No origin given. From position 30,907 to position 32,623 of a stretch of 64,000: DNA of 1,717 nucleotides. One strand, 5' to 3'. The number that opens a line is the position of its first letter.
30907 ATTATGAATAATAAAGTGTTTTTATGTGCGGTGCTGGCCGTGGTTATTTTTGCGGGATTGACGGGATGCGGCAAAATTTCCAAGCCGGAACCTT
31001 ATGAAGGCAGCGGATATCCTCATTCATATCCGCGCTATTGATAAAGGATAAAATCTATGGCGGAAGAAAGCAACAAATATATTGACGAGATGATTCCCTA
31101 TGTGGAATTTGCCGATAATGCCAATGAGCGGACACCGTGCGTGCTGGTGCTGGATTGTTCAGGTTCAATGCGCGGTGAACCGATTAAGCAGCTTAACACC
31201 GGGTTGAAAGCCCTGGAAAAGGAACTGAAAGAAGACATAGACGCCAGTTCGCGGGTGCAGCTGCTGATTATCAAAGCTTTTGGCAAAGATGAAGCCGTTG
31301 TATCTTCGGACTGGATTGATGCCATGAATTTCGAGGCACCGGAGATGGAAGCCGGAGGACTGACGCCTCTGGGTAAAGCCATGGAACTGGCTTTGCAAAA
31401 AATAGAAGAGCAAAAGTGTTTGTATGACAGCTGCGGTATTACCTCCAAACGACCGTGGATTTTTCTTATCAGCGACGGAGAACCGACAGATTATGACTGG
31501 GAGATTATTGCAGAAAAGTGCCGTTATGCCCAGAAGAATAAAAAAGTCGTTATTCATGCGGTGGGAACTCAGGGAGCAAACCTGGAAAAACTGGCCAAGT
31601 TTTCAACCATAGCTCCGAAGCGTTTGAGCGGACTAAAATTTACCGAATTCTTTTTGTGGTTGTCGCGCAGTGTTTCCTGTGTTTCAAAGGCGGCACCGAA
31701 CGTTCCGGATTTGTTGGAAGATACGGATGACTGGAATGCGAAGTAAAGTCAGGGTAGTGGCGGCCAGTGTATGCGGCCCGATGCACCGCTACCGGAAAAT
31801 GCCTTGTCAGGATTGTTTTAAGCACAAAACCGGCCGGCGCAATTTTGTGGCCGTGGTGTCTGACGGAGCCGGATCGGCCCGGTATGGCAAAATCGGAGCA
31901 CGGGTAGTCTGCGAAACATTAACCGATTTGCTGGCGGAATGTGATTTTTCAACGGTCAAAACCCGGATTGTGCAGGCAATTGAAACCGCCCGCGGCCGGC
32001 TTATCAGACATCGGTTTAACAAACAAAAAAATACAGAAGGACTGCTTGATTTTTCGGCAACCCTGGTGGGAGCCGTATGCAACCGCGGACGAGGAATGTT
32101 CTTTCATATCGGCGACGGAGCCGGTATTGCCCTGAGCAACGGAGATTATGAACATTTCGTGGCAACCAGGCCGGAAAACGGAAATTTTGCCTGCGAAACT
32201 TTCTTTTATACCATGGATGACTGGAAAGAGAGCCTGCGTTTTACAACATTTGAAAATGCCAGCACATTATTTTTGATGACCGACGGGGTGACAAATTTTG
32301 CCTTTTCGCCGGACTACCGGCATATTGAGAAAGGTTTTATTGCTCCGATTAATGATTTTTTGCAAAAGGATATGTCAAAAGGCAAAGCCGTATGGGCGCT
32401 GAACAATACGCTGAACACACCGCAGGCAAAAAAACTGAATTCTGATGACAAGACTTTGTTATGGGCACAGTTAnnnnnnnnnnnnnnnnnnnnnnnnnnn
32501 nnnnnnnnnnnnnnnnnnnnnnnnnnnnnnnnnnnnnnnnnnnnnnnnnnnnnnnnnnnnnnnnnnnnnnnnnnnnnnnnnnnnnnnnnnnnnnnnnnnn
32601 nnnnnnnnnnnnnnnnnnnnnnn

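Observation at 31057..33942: Translationally coupled vWA / PP2C phosphatase / membrane Ser-Thr kinase triad (TerY-P-like signalling module)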

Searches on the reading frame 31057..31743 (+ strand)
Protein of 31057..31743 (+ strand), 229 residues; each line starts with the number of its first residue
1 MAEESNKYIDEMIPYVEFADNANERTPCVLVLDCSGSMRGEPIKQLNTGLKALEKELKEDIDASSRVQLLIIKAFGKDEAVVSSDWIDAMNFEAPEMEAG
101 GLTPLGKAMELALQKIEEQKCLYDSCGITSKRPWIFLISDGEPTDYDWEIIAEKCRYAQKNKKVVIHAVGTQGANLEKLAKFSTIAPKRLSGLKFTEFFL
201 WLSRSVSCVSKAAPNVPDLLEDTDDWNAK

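Call 5: search_protein_families(library=pfam, proteins=[window:31057-31743:+], max_evalue=0.01)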
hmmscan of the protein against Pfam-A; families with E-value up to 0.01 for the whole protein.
window:31057-31743:+ (229 aa): 3 families
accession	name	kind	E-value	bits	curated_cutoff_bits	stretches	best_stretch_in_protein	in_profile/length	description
PF00092.34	VWA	-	1e-06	29.6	23.8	1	29-186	3-154/174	von Willebrand factor type A domain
PF13519.12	VWA_2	-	5.8e-05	24.1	27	1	29-142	2-107/107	von Willebrand factor type A domain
PF13768.12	VWA_3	-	0.0042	17.6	27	0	29-182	4-148/155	von Willebrand factor type A domain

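Call 6: search_protein_families(library=padloc, proteins=[window:31057-31743:+], max_evalue=0.01)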
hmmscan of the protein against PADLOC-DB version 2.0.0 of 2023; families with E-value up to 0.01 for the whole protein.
window:31057-31743:+ (229 aa): 0 families

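Call 7: search_protein_families(library=ncbifam, proteins=[window:31057-31743:+], max_evalue=0.001)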
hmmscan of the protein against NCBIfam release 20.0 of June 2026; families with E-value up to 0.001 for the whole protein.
window:31057-31743:+ (229 aa): 1 family
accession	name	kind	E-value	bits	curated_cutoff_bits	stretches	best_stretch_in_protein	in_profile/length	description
TIGR02442.1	Cob-chelat-sub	hypoth_equivalog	0.0003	19.4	779.45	1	23-164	470-606/641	putative cobaltochelatase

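Call 32: find_homologous_proteins(query=window:31057-31743:+, max_evalue=0.00001)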
Query window:31057-31743:+ (229 aa): 675 proteins with E <= 0.00001 among 1070 candidates; the best 120 are listed.
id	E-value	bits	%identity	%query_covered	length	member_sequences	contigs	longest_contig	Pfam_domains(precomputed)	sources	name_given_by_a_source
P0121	1.0e-136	472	91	98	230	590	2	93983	PF00092.35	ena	-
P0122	1.3e-135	468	91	99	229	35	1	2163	PF00092.35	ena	-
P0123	8.6e-132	456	92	96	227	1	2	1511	PF00092.35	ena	-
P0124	1.2e-131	455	91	96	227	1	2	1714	PF00092.35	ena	-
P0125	2.4e-131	454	91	96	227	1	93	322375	PF00092.35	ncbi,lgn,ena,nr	ncbi:MAG: VWA domain-containing protein [bacterium]|nr:VWA domain-containing protein [bacterium] MDY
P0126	2.4e-131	454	91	96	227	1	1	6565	PF00092.35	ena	-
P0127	3.3e-131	454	91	96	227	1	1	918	PF00092.35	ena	-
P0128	3.5e-131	454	91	96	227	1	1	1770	PF00092.35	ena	-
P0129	4.4e-131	453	91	96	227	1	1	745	PF00092.35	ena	-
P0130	7.0e-131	453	85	99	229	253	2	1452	PF00092.35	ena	-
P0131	9.0e-131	452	92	96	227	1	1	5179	PF00092.35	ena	-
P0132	1.2e-130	452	91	96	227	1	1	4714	PF00092.35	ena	-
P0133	1.6e-130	451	91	96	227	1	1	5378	PF00092.35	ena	-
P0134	5.1e-130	450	91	95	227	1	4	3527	PF00092.35,PF13519.13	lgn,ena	-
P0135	6.1e-130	450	89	99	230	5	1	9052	PF00092.35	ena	-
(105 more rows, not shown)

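Call 33: search_dna_similar(query=window:31057-31743:+, collection=plasmids, mode=protein, max_rows=25, rows=spread)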
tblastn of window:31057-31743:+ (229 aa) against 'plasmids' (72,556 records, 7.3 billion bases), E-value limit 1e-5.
Records with a match: 2331; places in all: 6791; records where one place covers at least 80% of the query: 2320.
Best place of each record, by identity: <60% 2331.
By first word of the organism name: Klebsiella 998; Escherichia 441; Enterobacter 354; Salmonella 350; Citrobacter 65; Raoultella 20; Leclercia 14; Pseudomonas 9; Rhizobium 8; Sinorhizobium 7; and 38 more.
By predicted mobility (MOB-suite, as given by PLSDB): conjugative 1573; non-mobilizable 712; mobilizable 46.
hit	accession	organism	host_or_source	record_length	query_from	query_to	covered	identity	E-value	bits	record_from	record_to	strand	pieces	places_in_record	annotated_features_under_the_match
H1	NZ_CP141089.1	Escherichia coli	Homo sapiens,Infected Human Urine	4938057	12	228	95%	41.9%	3e-38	147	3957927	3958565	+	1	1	none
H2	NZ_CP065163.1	Klebsiella variicola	Homo sapiens,urine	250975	25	211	82%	32.1%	3e-15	81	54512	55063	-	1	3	VWA domain-containing protein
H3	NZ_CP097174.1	Enterobacter chuandaensis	Duck,China: Zhejiang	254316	25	211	82%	31.9%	2e-13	76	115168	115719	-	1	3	VWA domain-containing protein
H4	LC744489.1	Escherichia coli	-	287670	25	211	82%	31.9%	2e-13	76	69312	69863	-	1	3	tellurium resistance protein TerY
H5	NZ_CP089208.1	Salmonella enterica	-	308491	25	211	82%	31.9%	2e-13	76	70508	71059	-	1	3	VWA domain-containing protein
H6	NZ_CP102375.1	Leclercia adecarboxylata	Single cell,Biofertilizer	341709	25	211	82%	31.9%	2e-13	76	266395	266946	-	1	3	VWA domain-containing protein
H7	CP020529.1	Enterobacter cloacae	Homo sapiens,human,blood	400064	25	211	82%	31.9%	2e-13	76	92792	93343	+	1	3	VWA domain-containing protein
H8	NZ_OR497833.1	Salmonella enterica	-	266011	25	211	82%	31.9%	5e-13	75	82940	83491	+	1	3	VWA domain-containing protein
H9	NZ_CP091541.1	Salmonella enterica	egg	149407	25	211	82%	31.9%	5e-13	75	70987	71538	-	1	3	VWA domain-containing protein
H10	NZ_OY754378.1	Escherichia coli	hen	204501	25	211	82%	31.9%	5e-13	75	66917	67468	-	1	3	VWA domain-containing protein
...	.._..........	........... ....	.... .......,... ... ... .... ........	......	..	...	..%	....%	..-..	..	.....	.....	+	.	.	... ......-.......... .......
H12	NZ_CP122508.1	Escherichia coli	pig,Microbial culture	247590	25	211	82%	31.9%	5e-13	75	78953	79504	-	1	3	VWA domain-containing protein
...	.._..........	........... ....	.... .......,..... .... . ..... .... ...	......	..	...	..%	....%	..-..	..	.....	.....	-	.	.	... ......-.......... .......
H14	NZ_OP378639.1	Klebsiella michiganensis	-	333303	25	211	82%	31.9%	5e-13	75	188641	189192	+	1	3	VWA domain-containing protein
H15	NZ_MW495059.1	Escherichia coli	-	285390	25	211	82%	31.9%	7e-13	74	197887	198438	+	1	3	VWA domain-containing protein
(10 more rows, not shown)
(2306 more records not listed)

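Call 34: get_annotated_region(hit=H4, flank=9000)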
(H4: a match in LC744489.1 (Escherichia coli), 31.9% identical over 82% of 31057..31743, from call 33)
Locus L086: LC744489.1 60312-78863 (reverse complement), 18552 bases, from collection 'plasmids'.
description: Escherichia coli MyNCGM518 plasmid pMyNCGM518 DNA, complete sequence
organism: Escherichia coli (NCBI taxid 562)
taxonomy: Bacteria; Pseudomonadota; Gammaproteobacteria; Enterobacterales; Enterobacteriaceae; Escherichia; Escherichia coli
host: -; source: -; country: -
typing (MOB-suite, as given by PLSDB): conjugative; replicon IncHI2A,rep_cluster_1088; relaxase MOBH; mating-pair formation MPF_F
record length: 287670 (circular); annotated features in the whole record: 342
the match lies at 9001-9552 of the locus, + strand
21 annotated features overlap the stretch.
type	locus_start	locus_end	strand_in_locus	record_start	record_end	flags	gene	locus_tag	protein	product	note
CDS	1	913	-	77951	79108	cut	-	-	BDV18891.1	tellurium resistance protein TerA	-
CDS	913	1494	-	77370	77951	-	-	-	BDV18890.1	tellurium resistance protein TerZ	-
predicted_resistance_gene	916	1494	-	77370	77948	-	terZ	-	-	tellurium resistance-associated protein TerZ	predicted by amrfinderplus; class TELLURIUM; identity 100.0%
CDS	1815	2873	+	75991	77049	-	-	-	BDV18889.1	hypothetical protein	-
CDS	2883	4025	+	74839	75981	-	-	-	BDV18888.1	hypothetical protein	-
CDS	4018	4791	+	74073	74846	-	-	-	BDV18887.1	hypothetical protein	-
CDS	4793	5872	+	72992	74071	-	-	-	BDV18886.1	hypothetical protein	-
CDS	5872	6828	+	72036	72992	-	-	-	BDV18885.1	citrate lyase subunit beta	-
CDS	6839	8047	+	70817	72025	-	-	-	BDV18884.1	hypothetical protein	-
CDS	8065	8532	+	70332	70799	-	-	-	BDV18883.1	tellurium resistance protein TerW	-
predicted_resistance_gene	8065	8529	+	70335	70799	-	terW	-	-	tellurium resistance protein TerW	predicted by amrfinderplus; class TELLURIUM; identity 100.0%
CDS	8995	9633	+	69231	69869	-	-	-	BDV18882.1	tellurium resistance protein TerY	-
CDS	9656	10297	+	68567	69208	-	-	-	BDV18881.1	tellurium resistance protein TerX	-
CDS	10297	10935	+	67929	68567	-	-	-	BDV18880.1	tellurium resistance protein TerY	-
CDS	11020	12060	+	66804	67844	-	-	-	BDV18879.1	hypothetical protein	-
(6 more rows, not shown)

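Call 37: search_protein_families(library=pfam, proteins=[L086:11020-12057:+, L086:12060-13694:+, L086:13723-15219:+], max_evalue=0.01)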
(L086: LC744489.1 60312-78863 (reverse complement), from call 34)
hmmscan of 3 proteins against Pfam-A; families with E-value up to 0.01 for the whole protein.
L086:11020-12057:+ (346 aa): 4 families
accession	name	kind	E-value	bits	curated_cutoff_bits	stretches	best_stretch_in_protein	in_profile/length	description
PF15616.11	TerY_C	-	3.3e-53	179.6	28.4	1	217-346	1-129/129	TerY-C metal binding domain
PF00092.34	VWA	-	1e-13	52.3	23.8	1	6-160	2-153/174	von Willebrand factor type A domain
PF13519.12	VWA_2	-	5.4e-08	33.9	27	1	6-117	1-106/107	von Willebrand factor type A domain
PF13768.12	VWA_3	-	0.00016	22.2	27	1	6-160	3-148/155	von Willebrand factor type A domain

L086:12060-13694:+ (545 aa): 1 family
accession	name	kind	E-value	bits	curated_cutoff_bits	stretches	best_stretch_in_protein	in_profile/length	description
PF13672.11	PP2C_2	-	1.9e-45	155.4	24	1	284-529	1-209/209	Protein phosphatase 2C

L086:13723-15219:+ (499 aa): 2 families
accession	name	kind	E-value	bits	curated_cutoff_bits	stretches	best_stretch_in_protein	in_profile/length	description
PF00069.31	Pkinase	-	7.8e-10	39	31.7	1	151-269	103-212/263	Protein kinase domain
PF06293.20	Kdo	-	4.9e-05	23.3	21.3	1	156-192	128-167/207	Lipopolysaccharide kinase (Kdo/WaaP) family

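Call 38: search_protein_families(library=padloc, proteins=[window:31057-31743:+, L086:8995-9630:+, L086:12060-13694:+, L086:13723-15219:+], max_evalue=10)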
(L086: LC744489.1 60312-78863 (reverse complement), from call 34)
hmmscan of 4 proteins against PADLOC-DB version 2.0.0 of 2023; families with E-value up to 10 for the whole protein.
window:31057-31743:+ (229 aa): 1 family
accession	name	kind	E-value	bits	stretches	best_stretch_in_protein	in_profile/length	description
PDLC02224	TerY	-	0.016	12.7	1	99-166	131-195/277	-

L086:8995-9630:+ (212 aa): 0 families

L086:12060-13694:+ (545 aa): 0 families

L086:13723-15219:+ (499 aa): 8 families
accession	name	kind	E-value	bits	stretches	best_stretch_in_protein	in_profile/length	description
PDLC04042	PD-T4-6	-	2.3e-05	22.2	1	153-263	116-221/292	-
PDLC04138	mad6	-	2.9e-05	21.2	1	149-253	156-255/659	mads_6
PDLC04053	PD-T4-6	-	3.8e-05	21.3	1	150-219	114-187/311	-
PDLC03921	MkoA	-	0.00052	15.7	1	147-191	588-632/1607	-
PDLC03920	MkoA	-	0.00067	16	1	132-267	107-239/1112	-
PDLC04047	PD-T4-6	-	0.0013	15.9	1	155-268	120-226/327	-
PDLC04059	PD-T4-6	-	0.0017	15.5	1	149-191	113-155/433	-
PDLC04043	PD-T4-6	-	0.0093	13.1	1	156-220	125-192/452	-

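Call 44: search_solved_structures(query=window:31057-31743:+, max_evalue=1)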
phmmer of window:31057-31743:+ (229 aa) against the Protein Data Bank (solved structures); distinct sequences matched with E-value up to 1: 3.
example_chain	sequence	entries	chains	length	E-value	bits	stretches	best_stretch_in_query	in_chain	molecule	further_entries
8s05_A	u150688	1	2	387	0.0076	19.1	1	29-172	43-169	Conserved protein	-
21vt_A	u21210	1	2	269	0.05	16.4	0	22-53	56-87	Cobaltochelatase subunit CobT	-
9uka_G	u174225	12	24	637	0.33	13.7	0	15-52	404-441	Cobaltochelatase subunit CobT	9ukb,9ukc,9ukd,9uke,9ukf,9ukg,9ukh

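Call 73: predict_structure(alignment_id=A4)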
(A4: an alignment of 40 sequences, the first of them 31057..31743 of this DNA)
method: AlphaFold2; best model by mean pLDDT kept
length: 229 residues; sequences in the alignment: 40
mean_pLDDT: 77.6   pTM: 0.77
mean pLDDT of the five models: 77.6, 74.5, 69.9, 69.6, 68.0
residues with pLDDT >= 90: 65; 70-90: 102; 50-70: 31; < 50: 31
segments of 3 or more residues with pLDDT < 50: 1-11, 209-216, 218-229
pLDDT, mean of each block of 10 residues (from residue 1): 41 59 81 86 85 82 74 87 88 87 92 94 85 90 90 95 90 86 88 66 57 43 36
secondary structure, 60 per line:
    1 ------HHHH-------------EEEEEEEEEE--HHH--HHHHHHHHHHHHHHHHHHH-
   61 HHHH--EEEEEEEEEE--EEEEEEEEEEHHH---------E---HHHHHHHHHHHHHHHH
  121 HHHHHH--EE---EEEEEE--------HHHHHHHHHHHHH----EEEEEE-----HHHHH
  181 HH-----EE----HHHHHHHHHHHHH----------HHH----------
elements in order: H7-10 E24-33 H41-59 H61-64 E67-76 E79-88 H105-126 E134-139 H148-160 E165-170 H176-182 H194-206

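Call 75: fold_search(model_id=the predicted structure, library=pdb)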
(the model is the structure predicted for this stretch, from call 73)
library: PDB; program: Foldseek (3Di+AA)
matches with E <= 10: 1756; with E <= 0.001: 278
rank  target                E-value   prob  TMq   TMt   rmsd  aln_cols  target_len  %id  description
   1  8ft8                  7.7e-10  1.00  0.56  0.51   4.5       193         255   16  The von Willebrand factor A domain of human capillary morphogenesis gene II, flexibly fused to the 1TEL crystallization  (released 2023-03-01)
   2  3n2n_A                1.2e-09  1.00  0.60  0.72   4.2       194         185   15  The Crystal Structure of Tumor Endothelial Marker 8 (TEM8) extracellular domain (released 2011-01-05)
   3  9ykb_B                1.8e-09  1.00  0.57  0.52   4.7       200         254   16  The von Willebrand factor A domain of human capillary morphogenesis gene II, fused to the 1TEL crystallization chapero (released 2025-10-22)
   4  7n1o                  1.8e-09  1.00  0.53  0.48   5.2       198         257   15  The von Willebrand factor A domain of human capillary morphogenesis gene II, flexibly fused to the 1TEL crystallization  (released 2021-06-09)
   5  1sht                  1.9e-09  1.00  0.48  0.59   6.2       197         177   15  Crystal Structure of the von Willebrand factor A domain of human capillary morphogenesis protein 2: an anthrax toxin rec (released 2004-04-13)
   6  8fz4_A                2.2e-09  1.00  0.56  0.70   4.9       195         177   16  The von Willebrand factor A domain of Anthrax toxin receptor 2 (released 2023-03-01)
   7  9doc                  3.4e-09  1.00  0.53  0.48   5.7       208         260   17  The von Willebrand factor A domain of human capillary morphogenesis gene II, flexibly fused to the 1TEL crystallization  (released 2024-11-06)
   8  1shu                  4.1e-09  1.00  0.54  0.66   5.6       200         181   16  Crystal Structure of the von Willebrand factor A domain of human capillary morphogenesis protein 2: an anthrax toxin rec (released 2004-04-13)
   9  8fzu_A                5.2e-09  1.00  0.57  0.52   4.3       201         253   16  The von Willebrand factor A domain of human capillary morphogenesis gene II, flexibly fused to the 1TEL crystallizatio (released 2023-07-19)
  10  9ykb_A                7.1e-09  1.00  0.57  0.52   4.6       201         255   16  The von Willebrand factor A domain of human capillary morphogenesis gene II, fused to the 1TEL crystallization chapero (released 2025-10-22)
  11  6snk_A                8.1e-09  1.00  0.53  0.63   4.2       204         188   14  Crystal structure of the Collagen VI alpha3 N2 domain (released 2020-07-29)
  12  9c4f_I                8.6e-09  1.00  0.58  0.69   4.0       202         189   25  Infectious B19V capsid (released 2024-10-16)
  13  8fzu_C                9.7e-09  1.00  0.57  0.52   4.4       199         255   16  The von Willebrand factor A domain of human capillary morphogenesis gene II, flexibly fused to the 1TEL crystallizatio (released 2023-07-19)
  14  6snk_B                9.7e-09  1.00  0.55  0.65   4.6       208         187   12  Crystal structure of the Collagen VI alpha3 N2 domain (released 2020-07-29)
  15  1t6b_Y                1.0e-08  1.00  0.52  0.67   4.4       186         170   16  Crystal structure of B. anthracis Protective Antigen complexed with human Anthrax toxin receptor (released 2004-07-20)
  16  8s05_B                1.2e-08  1.00  0.60  0.38   3.3       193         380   19  ArnAB complex an archaeal ortholog of the Sec23/24 core motif (released 2025-10-29)
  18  8s05_A                1.2e-08  1.00  0.59  0.37   4.2       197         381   19  ArnAB complex an archaeal ortholog of the Sec23/24 core motif (released 2025-10-29)
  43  6m3y                  1.3e-07  1.00  0.63  0.19   3.8       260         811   13  Crystal structure of pilus adhesin, SpaC from Lactobacillus rhamnosus GG - open conformation (released 2020-07-29)
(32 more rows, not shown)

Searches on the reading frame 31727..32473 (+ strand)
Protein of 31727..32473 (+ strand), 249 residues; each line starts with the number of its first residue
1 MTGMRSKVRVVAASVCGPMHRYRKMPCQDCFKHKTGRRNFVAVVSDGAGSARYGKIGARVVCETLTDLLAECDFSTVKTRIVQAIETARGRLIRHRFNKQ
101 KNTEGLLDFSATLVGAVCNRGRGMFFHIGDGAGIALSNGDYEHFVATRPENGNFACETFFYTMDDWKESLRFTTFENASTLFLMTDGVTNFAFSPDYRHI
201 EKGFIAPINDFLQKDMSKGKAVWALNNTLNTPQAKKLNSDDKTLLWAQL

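Call 5: search_protein_families(library=pfam, proteins=[window:31727-32473:+], max_evalue=0.01)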
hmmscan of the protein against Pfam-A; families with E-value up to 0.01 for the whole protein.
window:31727-32473:+ (249 aa): 1 family
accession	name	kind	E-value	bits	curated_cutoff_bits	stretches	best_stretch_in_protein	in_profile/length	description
PF13672.11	PP2C_2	-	1.3e-36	126.6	24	1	16-212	1-195/209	Protein phosphatase 2C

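Call 6: search_protein_families(library=padloc, proteins=[window:31727-32473:+], max_evalue=0.01)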
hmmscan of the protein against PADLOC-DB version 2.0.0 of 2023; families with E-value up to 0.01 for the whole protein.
window:31727-32473:+ (249 aa): 0 families

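Call 7: search_protein_families(library=ncbifam, proteins=[window:31727-32473:+], max_evalue=0.001)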
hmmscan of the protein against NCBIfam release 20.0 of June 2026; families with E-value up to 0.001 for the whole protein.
window:31727-32473:+ (249 aa): 1 family
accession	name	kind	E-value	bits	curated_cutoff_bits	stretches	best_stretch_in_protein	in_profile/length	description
NF033484.1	Stp1_PP2C_phos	equivalog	4.7e-09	36.1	230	1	28-140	12-121/232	Stp1/IreP family PP2C-type Ser/Thr phosphatase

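Call 38: search_protein_families(library=padloc, proteins=[window:31736-32473:+], max_evalue=10)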
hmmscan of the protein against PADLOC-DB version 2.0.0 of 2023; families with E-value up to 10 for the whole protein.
window:31736-32473:+ (246 aa): 0 families
